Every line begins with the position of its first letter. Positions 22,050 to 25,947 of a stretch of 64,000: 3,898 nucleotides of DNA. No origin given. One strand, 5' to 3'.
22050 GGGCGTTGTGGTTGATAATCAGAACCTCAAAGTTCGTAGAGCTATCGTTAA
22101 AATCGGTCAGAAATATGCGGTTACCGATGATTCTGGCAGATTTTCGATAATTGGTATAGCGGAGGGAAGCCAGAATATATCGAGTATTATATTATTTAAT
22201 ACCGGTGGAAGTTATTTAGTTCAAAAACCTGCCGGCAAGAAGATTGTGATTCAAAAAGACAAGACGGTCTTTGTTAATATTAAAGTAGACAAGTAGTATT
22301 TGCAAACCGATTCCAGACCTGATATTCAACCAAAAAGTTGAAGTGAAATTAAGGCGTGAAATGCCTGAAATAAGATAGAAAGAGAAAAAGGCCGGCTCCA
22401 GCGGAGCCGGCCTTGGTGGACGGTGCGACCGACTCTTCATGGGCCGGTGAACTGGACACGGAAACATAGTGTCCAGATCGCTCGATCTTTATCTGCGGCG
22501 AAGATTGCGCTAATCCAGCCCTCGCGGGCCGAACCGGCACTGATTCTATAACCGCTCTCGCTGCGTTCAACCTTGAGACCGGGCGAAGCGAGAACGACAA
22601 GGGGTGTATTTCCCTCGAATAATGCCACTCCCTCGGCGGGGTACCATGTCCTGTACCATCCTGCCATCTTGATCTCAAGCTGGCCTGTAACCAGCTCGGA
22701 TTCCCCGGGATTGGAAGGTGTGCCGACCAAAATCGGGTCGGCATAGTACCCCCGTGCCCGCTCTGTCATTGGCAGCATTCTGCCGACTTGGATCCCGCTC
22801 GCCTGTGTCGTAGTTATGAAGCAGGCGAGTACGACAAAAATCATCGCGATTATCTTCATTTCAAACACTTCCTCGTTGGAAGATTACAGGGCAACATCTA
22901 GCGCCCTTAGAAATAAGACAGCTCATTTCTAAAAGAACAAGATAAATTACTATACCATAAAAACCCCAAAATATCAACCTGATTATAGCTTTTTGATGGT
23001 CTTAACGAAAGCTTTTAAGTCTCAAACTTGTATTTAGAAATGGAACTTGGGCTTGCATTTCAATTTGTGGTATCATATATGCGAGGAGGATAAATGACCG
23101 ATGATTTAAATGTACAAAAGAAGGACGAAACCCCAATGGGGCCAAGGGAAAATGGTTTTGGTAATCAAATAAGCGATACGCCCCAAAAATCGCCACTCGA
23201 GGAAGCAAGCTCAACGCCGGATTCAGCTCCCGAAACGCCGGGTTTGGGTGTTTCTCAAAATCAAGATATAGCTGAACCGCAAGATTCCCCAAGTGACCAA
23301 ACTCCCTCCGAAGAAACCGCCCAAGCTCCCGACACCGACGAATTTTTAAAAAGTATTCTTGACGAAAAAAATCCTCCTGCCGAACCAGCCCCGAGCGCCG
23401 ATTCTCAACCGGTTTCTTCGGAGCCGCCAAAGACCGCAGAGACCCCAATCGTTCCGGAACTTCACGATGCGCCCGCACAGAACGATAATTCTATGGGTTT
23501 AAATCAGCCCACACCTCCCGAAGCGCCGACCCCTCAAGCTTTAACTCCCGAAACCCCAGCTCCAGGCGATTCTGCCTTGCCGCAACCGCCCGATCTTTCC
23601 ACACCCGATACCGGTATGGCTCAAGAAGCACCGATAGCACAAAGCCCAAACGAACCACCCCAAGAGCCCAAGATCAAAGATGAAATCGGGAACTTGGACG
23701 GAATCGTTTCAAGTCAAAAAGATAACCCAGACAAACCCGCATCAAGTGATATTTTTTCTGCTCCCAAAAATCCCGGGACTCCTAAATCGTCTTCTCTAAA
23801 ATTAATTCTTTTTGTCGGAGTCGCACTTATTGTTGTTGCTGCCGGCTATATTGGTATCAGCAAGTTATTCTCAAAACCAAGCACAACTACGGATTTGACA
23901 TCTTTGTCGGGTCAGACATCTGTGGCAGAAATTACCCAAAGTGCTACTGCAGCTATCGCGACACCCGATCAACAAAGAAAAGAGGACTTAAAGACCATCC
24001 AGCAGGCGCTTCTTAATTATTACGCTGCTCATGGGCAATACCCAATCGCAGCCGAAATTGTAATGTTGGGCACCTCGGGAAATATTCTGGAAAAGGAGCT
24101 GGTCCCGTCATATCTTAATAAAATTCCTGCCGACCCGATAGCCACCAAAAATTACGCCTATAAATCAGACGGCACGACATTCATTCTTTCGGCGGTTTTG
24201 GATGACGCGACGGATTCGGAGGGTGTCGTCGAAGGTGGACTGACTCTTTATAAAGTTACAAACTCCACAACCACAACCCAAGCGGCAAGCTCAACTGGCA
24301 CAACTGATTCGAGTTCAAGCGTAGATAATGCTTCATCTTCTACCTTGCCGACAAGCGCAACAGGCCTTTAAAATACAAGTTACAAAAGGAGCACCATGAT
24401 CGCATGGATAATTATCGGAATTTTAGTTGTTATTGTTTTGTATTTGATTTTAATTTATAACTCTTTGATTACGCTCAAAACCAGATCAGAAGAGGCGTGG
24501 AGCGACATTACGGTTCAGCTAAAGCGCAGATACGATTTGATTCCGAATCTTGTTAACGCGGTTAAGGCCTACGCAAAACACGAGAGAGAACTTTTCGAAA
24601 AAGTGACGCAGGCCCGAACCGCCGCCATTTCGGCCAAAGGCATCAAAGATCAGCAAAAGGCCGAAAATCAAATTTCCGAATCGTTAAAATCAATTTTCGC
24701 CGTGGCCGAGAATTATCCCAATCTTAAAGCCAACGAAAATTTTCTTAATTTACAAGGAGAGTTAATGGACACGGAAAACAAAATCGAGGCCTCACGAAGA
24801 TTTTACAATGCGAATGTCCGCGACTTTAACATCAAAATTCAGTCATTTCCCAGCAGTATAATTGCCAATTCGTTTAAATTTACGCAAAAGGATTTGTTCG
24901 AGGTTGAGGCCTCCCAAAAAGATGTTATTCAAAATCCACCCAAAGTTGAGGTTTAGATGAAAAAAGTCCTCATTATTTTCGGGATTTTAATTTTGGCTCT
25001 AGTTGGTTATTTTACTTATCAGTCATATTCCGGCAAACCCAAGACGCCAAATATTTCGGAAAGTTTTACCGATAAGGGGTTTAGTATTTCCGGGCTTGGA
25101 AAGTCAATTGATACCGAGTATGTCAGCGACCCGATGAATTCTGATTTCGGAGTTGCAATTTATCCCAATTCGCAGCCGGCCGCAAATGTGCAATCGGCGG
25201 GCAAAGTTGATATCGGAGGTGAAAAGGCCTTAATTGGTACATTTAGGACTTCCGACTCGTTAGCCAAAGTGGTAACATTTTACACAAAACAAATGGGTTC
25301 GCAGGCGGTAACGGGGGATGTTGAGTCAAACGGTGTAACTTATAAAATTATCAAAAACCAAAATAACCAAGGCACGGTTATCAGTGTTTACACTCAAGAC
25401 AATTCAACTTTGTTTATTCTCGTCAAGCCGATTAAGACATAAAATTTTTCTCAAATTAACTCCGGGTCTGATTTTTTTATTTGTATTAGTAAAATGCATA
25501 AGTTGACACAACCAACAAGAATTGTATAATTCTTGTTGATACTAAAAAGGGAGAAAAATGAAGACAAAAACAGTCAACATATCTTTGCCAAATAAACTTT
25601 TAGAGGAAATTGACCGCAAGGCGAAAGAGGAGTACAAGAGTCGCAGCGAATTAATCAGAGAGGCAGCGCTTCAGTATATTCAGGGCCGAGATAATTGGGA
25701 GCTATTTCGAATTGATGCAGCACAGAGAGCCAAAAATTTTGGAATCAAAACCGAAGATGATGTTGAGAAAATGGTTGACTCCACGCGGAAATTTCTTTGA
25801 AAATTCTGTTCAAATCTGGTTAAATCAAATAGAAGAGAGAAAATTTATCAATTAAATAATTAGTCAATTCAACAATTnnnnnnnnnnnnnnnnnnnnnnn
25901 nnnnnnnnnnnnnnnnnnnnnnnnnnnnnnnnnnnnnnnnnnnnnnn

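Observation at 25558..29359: RHH regulator followed by two tandem Cys-rich roughly 590-aa paralogs with stacked zinc-ribbon-like motifs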

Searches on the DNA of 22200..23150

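Call 93: search_rna_families(source=window, start=22200, end=23150, threshold=evalue, max_evalue=0.1)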
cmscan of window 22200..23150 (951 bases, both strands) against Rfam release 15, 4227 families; matches with E-value up to 0.1: 0.
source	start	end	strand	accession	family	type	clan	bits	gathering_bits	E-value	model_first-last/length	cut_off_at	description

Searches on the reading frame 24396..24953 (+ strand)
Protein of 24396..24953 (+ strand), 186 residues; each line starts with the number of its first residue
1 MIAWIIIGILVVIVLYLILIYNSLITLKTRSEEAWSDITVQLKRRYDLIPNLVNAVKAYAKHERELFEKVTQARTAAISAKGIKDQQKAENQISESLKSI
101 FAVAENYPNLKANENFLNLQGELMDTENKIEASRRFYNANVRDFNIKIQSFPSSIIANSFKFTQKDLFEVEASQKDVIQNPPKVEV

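Call 4: search_protein_families(library=pfam, proteins=[window:24396-24953:+], max_evalue=1)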
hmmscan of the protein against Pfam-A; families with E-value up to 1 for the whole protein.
window:24396-24953:+ (186 aa): 4 families
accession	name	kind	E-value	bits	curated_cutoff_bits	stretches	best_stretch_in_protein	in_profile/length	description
PF04011.17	LemA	-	1.3e-58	197.5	26.2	1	34-176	1-143/149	LemA family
PF22872.1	DUF7018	-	0.018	15.7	27.8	1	80-142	29-91/116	Domain of unknown function (DUF7018)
PF15271.11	BBP1_N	-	0.083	14.1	27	1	26-149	47-134/149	Spindle pole body component BBP1, Mps2-binding protein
PF03600.22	CitMHS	-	0.23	11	31.9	1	1-77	162-194/336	Citrate transporter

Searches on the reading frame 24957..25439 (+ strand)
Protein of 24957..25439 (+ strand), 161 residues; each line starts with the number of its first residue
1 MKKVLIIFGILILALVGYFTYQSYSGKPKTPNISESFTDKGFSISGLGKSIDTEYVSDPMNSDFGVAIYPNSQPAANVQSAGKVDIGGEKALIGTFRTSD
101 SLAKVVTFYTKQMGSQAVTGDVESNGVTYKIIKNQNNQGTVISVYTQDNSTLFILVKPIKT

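Call 4: search_protein_families(library=pfam, proteins=[window:24957-25439:+], max_evalue=1)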
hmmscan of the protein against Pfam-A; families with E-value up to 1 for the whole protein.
window:24957-25439:+ (161 aa): 1 family
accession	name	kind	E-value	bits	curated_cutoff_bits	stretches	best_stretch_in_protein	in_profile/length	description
PF25425.1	YfjL_N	-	0.079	13.7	27.8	1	1-36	1-36/97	YfjL-like, N-terminal domain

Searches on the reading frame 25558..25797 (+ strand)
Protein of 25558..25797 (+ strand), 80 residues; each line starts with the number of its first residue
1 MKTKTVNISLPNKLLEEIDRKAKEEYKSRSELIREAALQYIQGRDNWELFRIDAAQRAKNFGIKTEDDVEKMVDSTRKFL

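Call 4: search_protein_families(library=pfam, proteins=[window:25558-25797:+], max_evalue=1)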
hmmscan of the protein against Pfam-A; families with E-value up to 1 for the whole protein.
window:25558-25797:+ (80 aa): 7 families
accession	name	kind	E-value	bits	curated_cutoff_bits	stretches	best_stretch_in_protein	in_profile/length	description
PF01402.27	RHH_1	-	2.4e-11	43.6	20.5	1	6-41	2-37/39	Ribbon-helix-helix protein, copG family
PF15919.11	HicB_lk_antitox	-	1.8e-06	28.6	27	1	2-37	88-123/123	HicB_like antitoxin of bacterial toxin-antitoxin system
PF07878.17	RHH_5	-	5e-06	26.6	26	1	6-42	4-40/43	CopG-like RHH_1 or ribbon-helix-helix domain, RHH_5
PF21983.2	NikA-like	-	0.0021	18.6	27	1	2-46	3-48/72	Mobilization protein NikA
PF12441.14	CopG_antitoxin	-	0.025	15.8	28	1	2-35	41-74/79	CopG antitoxin of type II toxin-antitoxin system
PF19891.5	DUF6364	-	0.063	14.2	27.3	1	1-35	1-34/70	Family of unknown function (DUF6364)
PF19807.5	DUF6290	-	0.08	13.6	27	1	4-71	2-70/72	Family of unknown function (DUF6290)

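Call 5: search_protein_families(library=ncbifam, proteins=[window:25558-25797:+], max_evalue=1)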
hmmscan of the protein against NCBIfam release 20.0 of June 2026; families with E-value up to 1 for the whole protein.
window:25558-25797:+ (80 aa): 12 families
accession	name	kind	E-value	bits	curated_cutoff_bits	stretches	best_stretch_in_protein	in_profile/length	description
NF053762.1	aCcr1_fam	equivalog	4.8e-07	29.6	60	1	10-41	7-38/38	aCcr1 family cell cycle regulator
NF002169.0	PRK01002.1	subfamily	3.7e-06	26.9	111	1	5-43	6-45/141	nickel responsive regulator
NF041551.1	YlcI_YnfO_N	subfamily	2.3e-05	24.3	30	1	2-42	1-40/42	YlcI/YnfO family protein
NF001884.0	PRK00630.1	subfamily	2.7e-05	24.3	119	1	7-48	14-55/148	nickel responsive regulator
NF047399.1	BrnA_antitoxin_add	equivalog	0.00067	19.8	60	1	2-34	31-63/70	type II toxin-antitoxin system BrnA family antitoxin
NF003381.0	PRK04460.1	equivalog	0.0021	18.1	105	1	3-41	4-43/139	nickel-responsive transcriptional regulator NikR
NF002815.0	PRK02967.1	equivalog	0.0038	17.2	83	1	5-42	3-41/139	nickel-responsive transcriptional regulator NikR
NF008671.0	PRK11675.1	equivalog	0.006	17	62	1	4-42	51-89/95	LexA regulated protein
TIGR02793.1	nikR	equivalog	0.016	15.5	175.45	1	5-41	2-39/129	nickel-responsive transcriptional regulator NikR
NF050181.1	TA_anti_VapB_Myco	equivalog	0.023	15.2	60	1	10-51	9-49/72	type II toxin-antitoxin system VapB family antitoxin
NF058555.1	TransRegCdrSHalo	equivalog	0.023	14.7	100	1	6-45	4-44/61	transcriptional regulator CdrS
NF041264.1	MobA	equivalog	0.036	14.6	80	1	3-39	4-40/91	plasmid mobilization protein MobA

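Call 40: search_protein_families(library=padloc, proteins=[window:25558-25797:+], max_evalue=1)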
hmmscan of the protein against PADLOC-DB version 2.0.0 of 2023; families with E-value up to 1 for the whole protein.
window:25558-25797:+ (80 aa): 0 families

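Call 41: search_protein_families(library=phrogs, proteins=[window:25558-25797:+], max_evalue=1)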
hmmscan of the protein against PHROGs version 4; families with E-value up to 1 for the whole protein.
window:25558-25797:+ (80 aa): 15 families
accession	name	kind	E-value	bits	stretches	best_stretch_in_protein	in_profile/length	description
phrog_15666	-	unknown function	1.1e-13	52.3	1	4-77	3-75/81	-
phrog_497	-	moron, auxiliary metabolic gene and host takeover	4.8e-07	30.5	1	2-77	101-174/342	toxin-antitoxin system HicB-like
phrog_7325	-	transcription regulation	2e-06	29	1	3-71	56-125/151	CopG-like transcriptional repressor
phrog_4738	-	transcription regulation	4.1e-06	27.4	1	5-35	16-47/59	transcriptional repressor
phrog_876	-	transcription regulation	2.8e-05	24.8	1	1-47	6-52/239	transcriptional repressor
phrog_22505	-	unknown function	0.00049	21.4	1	5-40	8-43/150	-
phrog_2639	-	transcription regulation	0.00071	20.7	1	3-39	37-73/91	Arc-like repressor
phrog_582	-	transcription regulation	0.00075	20.8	1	2-47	56-101/105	Arc-like repressor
phrog_25971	-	unknown function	0.0054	18.1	1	4-44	74-114/116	-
phrog_22338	-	unknown function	0.0097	16.9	1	2-44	54-96/207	-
phrog_9615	-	unknown function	0.023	14.9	1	2-76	205-279/349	-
phrog_949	-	unknown function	0.065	14.1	1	2-26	9-34/61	-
phrog_1388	-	unknown function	0.11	13.7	1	6-71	8-71/143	-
phrog_13890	-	unknown function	0.12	13.3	1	6-37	20-51/73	-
phrog_28053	-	unknown function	0.21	12.9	1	5-62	4-62/90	-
